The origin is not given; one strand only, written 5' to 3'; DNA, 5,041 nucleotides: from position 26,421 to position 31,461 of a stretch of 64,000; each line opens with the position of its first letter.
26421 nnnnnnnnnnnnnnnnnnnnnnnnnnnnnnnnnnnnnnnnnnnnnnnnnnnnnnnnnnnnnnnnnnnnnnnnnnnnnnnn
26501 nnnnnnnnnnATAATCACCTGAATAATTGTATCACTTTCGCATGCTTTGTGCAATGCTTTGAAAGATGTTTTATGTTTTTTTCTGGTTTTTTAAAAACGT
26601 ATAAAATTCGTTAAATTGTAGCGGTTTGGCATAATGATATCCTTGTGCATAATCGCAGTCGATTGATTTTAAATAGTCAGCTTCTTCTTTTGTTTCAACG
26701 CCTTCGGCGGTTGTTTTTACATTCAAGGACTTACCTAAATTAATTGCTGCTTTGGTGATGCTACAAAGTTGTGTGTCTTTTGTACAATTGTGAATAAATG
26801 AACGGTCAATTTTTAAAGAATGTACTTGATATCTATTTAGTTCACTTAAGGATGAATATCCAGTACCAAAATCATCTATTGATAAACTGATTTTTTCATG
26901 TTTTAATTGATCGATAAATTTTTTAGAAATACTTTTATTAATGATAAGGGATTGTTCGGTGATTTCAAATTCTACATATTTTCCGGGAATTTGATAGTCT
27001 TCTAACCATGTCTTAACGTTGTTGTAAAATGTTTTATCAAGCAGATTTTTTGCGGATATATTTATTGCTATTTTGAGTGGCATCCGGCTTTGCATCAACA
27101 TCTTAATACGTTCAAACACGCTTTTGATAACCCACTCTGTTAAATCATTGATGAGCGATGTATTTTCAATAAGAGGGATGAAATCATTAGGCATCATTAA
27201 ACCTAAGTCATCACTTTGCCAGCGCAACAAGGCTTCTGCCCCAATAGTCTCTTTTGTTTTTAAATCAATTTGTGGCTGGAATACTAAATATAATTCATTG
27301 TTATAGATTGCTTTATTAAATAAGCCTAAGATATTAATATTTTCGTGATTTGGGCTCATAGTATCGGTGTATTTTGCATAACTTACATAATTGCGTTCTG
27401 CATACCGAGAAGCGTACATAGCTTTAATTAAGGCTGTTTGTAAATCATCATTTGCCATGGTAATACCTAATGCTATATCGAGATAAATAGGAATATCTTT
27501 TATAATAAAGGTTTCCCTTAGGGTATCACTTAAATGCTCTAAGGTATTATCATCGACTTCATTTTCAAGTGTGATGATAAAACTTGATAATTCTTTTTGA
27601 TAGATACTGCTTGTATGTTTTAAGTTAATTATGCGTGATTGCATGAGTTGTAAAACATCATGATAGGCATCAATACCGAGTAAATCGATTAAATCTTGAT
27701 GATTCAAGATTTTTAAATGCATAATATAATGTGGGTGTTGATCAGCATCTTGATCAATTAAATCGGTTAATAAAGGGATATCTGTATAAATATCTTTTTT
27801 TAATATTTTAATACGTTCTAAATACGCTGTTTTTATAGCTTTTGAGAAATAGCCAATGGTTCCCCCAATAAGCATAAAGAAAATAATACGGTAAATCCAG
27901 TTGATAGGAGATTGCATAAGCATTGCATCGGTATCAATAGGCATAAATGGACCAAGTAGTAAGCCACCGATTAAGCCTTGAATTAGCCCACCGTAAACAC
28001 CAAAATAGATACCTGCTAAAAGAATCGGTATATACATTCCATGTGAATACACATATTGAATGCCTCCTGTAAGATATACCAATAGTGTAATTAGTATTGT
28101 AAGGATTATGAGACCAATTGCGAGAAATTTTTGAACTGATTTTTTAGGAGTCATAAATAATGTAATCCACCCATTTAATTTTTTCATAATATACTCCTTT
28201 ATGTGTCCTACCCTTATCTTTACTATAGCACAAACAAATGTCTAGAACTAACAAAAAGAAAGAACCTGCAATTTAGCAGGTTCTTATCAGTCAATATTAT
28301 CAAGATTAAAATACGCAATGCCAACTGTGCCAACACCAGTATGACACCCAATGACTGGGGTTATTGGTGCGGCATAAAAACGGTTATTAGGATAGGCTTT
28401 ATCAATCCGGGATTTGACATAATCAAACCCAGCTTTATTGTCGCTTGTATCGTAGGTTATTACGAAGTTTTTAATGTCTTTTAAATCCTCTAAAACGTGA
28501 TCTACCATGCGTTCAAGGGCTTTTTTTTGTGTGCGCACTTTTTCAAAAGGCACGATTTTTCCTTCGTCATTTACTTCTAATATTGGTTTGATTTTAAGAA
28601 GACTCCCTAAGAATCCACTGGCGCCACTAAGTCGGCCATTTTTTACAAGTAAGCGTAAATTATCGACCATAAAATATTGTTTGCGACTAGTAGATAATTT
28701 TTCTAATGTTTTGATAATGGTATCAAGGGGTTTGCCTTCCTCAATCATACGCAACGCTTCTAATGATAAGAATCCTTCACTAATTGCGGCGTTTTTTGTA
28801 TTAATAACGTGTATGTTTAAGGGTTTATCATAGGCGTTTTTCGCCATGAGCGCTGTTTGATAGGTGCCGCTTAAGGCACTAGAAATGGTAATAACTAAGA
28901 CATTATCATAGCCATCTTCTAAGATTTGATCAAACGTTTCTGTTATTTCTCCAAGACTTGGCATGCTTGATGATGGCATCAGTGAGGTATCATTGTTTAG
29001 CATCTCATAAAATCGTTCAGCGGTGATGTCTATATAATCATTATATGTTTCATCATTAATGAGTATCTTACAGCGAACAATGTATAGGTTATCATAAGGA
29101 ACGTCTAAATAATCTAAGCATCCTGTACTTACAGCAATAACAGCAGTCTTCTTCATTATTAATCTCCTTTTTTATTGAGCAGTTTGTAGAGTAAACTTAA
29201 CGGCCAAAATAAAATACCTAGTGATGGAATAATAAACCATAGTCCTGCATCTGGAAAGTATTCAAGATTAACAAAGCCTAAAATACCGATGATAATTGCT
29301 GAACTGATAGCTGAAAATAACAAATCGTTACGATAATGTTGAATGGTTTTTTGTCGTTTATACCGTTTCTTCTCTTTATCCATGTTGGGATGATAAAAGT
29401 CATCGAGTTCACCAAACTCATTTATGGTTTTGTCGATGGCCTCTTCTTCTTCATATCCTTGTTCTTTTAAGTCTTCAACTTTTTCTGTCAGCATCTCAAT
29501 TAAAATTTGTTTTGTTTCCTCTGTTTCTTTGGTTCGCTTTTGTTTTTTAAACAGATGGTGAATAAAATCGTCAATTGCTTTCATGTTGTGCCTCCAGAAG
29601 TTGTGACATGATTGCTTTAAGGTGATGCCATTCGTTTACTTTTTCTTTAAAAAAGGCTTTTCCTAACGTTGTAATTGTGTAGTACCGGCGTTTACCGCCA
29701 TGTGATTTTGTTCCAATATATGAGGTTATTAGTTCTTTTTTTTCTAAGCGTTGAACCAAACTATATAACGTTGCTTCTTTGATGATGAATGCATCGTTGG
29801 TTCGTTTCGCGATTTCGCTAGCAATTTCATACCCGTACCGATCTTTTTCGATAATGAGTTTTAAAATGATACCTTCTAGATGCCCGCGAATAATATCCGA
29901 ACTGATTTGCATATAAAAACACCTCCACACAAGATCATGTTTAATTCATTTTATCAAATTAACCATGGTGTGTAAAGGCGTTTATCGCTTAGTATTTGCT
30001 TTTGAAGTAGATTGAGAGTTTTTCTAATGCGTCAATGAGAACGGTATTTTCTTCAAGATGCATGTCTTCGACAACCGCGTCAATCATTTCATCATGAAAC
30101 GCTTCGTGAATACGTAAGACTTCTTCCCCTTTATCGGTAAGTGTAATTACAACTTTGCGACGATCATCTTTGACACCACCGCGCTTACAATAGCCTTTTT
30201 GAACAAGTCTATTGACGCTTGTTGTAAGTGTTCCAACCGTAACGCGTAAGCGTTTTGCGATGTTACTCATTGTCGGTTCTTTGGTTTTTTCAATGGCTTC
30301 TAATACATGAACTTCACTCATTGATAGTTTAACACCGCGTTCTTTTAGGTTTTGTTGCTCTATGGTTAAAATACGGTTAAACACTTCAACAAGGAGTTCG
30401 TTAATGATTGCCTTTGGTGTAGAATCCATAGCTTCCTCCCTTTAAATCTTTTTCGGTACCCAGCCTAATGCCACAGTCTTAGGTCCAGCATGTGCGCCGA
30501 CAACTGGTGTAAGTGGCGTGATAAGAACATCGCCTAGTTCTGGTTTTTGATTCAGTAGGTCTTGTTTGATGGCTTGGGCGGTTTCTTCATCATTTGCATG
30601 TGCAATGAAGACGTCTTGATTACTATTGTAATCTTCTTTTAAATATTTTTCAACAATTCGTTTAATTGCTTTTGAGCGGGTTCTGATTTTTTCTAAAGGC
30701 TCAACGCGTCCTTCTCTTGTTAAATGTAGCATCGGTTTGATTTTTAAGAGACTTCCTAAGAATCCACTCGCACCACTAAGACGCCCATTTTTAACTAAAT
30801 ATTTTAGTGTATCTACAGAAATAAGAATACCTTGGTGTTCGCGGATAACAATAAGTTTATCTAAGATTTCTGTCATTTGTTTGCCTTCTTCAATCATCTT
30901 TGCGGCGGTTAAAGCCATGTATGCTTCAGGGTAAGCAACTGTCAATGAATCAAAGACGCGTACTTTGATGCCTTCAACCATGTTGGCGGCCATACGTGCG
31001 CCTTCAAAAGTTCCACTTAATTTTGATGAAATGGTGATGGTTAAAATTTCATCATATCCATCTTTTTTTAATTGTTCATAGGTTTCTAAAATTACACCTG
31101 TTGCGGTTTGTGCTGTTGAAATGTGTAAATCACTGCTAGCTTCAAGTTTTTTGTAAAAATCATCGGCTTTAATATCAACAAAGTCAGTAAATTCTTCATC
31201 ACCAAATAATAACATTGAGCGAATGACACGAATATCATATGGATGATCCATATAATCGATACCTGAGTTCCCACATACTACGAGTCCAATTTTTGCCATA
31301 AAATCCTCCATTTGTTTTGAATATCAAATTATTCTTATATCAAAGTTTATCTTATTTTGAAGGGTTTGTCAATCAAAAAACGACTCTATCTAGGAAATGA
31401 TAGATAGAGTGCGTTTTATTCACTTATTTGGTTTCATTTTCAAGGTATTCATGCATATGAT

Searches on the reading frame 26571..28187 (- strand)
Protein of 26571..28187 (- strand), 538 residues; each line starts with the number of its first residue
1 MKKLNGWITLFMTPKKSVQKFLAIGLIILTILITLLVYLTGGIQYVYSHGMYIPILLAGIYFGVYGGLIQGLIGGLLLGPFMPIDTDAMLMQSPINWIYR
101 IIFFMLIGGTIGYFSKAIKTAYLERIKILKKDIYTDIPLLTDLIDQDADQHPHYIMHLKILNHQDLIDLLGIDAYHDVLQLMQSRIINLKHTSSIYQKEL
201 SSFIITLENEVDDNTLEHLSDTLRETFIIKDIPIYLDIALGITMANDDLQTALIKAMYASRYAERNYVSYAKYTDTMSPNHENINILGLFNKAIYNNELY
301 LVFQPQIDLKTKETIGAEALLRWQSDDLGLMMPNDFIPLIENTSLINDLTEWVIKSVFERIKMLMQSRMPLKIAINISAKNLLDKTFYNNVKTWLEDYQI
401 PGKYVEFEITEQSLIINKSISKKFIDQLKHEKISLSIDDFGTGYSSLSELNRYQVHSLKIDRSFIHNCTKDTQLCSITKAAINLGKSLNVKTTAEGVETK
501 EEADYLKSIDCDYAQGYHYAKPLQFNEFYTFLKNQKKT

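Call 109: search_protein_families(library=pfam, proteins=[window:26571-28187:-], max_evalue=0.00001)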
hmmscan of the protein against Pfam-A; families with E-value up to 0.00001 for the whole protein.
window:26571-28187:- (538 aa): 1 family
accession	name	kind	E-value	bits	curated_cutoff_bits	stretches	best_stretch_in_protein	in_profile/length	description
PF00563.25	EAL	-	1.9e-68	230.8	31.3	1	291-522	5-236/236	EAL domain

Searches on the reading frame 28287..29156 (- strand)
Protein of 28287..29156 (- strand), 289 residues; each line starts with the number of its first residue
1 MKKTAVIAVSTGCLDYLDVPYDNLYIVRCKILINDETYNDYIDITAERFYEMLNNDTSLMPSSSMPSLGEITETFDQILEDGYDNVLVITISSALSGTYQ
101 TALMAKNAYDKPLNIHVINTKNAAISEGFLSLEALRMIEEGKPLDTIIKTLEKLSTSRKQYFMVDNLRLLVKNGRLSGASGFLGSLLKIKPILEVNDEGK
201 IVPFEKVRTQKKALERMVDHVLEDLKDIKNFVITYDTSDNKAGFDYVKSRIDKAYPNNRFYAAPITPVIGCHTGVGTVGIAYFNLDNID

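Call 109: search_protein_families(library=pfam, proteins=[window:28287-29156:-], max_evalue=0.00001)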
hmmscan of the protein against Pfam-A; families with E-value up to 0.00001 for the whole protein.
window:28287-29156:- (289 aa): 2 families
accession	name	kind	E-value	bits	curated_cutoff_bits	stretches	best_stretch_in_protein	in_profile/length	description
PF02645.21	DegV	-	5.7e-77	259.2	27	1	3-283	1-278/280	Uncharacterised protein, DegV family COG1307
PF13684.11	FakA-like_C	-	2.2e-06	27.6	23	1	66-240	32-181/216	Fatty acid kinase subunit A-like, C-terminal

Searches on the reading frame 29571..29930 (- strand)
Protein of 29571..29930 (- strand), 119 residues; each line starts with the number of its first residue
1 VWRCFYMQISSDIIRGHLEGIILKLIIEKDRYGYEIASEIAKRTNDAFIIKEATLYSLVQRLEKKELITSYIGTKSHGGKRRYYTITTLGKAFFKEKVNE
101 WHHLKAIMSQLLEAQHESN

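Call 82: search_protein_families(library=pfam, proteins=[window:29571-29930:-], max_evalue=0.00001)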
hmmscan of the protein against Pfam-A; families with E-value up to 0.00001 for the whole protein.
window:29571-29930:- (119 aa): 1 family
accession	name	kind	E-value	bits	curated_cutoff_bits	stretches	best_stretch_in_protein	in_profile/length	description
PF03551.20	PadR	-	8.9e-20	70.9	27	1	22-95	1-74/75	Transcriptional regulator PadR-like family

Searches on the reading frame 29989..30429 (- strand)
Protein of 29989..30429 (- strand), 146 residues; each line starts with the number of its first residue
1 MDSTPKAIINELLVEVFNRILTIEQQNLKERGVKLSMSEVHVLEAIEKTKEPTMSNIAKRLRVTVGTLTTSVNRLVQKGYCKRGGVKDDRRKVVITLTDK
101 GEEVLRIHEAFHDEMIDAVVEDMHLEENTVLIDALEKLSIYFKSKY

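Call 82: search_protein_families(library=pfam, proteins=[window:29989-30429:-], max_evalue=0.00001)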
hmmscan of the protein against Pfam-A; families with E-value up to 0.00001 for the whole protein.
window:29989-30429:- (146 aa): 4 families
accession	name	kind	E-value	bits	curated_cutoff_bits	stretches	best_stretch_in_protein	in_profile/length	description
PF01047.28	MarR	-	2.3e-11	43.8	24.6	1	35-93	1-59/59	MarR family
PF12802.13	MarR_2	-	5.3e-09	36.5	27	1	35-91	3-60/61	MarR family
PF22381.2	Staph_reg_Sar_Rot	-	1.5e-08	35.1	27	1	32-104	9-81/85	Transcriptional regulator SarA/Rot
PF13463.12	HTH_27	-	9.1e-08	32.7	22.2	1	35-101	1-68/68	Winged helix DNA-binding domain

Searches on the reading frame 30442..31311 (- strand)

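Call 82: search_protein_families(library=pfam, proteins=[window:30442-31311:-], max_evalue=0.00001)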
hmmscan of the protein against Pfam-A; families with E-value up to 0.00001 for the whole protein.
window:30442-31311:- (289 aa): 1 family
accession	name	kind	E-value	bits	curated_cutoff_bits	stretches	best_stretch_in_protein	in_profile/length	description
PF02645.21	DegV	-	3.7e-80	269.7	27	1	25-287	20-280/280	Uncharacterised protein, DegV family COG1307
